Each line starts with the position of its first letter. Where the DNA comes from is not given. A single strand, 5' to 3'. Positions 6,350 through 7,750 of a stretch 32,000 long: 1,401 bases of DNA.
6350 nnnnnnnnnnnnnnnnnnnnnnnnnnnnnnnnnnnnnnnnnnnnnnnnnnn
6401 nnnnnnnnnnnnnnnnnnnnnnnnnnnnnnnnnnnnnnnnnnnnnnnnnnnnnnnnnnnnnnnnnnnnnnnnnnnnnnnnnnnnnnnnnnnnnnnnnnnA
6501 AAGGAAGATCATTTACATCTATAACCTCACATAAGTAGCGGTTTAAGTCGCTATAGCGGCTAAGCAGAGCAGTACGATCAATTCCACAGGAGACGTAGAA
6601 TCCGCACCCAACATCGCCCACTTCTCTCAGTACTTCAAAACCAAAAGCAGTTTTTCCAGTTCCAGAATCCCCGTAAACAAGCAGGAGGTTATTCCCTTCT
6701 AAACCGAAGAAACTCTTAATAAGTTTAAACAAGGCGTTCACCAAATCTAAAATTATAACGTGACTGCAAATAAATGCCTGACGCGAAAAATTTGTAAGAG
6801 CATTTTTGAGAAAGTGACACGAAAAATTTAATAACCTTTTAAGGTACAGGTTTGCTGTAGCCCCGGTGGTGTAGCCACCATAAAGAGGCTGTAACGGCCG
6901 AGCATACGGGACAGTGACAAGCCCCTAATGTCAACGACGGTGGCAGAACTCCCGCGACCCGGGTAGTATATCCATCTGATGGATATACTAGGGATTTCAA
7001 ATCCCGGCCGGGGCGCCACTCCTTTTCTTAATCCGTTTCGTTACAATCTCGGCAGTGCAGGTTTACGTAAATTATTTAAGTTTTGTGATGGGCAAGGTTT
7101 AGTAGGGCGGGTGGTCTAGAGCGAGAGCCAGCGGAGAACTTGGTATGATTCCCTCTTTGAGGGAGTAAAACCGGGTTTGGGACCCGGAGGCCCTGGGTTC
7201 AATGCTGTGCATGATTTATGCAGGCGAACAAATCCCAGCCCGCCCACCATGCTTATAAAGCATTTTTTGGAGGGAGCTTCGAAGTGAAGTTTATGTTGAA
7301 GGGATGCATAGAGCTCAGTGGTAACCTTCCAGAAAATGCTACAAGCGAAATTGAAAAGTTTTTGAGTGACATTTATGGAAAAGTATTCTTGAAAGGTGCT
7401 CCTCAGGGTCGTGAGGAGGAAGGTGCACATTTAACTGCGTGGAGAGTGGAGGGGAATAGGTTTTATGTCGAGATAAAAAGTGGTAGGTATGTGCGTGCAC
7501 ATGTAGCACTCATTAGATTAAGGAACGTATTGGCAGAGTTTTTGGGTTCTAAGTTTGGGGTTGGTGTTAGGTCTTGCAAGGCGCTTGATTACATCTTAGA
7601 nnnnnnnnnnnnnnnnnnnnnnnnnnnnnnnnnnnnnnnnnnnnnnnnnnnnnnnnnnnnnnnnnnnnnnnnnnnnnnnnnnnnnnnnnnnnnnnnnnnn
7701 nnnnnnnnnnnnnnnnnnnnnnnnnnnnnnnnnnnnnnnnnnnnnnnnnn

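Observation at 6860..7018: tRNA-Asp(GUC) gene interrupted by four BHB introns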

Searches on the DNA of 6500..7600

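Call 5: search_rna_families(source=window, start=6500, end=7600, threshold=evalue, max_evalue=10, show_alignments=4)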
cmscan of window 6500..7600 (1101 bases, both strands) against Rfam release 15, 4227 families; matches with E-value up to 10: 3.
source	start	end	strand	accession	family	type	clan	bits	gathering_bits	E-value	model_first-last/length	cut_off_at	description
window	7293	7422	-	RF02132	HOXB13-AS1_1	Gene; lncRNA;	-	16.7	60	0.69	1-136/136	no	HOXB13 antisense RNA 1 conserved region 1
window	7504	7600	-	RF01561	DdR11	Gene; snRNA; snoRNA; CD-box;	-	15.2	65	5.7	1-76/76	no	Dictyostelium snoRNA DdR11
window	6856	6913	+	RF00521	SAM_alpha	Cis-reg; riboswitch;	-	14.9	36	1.7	1-79/79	no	Alpha-proteobacteria SAM riboswitch aptamer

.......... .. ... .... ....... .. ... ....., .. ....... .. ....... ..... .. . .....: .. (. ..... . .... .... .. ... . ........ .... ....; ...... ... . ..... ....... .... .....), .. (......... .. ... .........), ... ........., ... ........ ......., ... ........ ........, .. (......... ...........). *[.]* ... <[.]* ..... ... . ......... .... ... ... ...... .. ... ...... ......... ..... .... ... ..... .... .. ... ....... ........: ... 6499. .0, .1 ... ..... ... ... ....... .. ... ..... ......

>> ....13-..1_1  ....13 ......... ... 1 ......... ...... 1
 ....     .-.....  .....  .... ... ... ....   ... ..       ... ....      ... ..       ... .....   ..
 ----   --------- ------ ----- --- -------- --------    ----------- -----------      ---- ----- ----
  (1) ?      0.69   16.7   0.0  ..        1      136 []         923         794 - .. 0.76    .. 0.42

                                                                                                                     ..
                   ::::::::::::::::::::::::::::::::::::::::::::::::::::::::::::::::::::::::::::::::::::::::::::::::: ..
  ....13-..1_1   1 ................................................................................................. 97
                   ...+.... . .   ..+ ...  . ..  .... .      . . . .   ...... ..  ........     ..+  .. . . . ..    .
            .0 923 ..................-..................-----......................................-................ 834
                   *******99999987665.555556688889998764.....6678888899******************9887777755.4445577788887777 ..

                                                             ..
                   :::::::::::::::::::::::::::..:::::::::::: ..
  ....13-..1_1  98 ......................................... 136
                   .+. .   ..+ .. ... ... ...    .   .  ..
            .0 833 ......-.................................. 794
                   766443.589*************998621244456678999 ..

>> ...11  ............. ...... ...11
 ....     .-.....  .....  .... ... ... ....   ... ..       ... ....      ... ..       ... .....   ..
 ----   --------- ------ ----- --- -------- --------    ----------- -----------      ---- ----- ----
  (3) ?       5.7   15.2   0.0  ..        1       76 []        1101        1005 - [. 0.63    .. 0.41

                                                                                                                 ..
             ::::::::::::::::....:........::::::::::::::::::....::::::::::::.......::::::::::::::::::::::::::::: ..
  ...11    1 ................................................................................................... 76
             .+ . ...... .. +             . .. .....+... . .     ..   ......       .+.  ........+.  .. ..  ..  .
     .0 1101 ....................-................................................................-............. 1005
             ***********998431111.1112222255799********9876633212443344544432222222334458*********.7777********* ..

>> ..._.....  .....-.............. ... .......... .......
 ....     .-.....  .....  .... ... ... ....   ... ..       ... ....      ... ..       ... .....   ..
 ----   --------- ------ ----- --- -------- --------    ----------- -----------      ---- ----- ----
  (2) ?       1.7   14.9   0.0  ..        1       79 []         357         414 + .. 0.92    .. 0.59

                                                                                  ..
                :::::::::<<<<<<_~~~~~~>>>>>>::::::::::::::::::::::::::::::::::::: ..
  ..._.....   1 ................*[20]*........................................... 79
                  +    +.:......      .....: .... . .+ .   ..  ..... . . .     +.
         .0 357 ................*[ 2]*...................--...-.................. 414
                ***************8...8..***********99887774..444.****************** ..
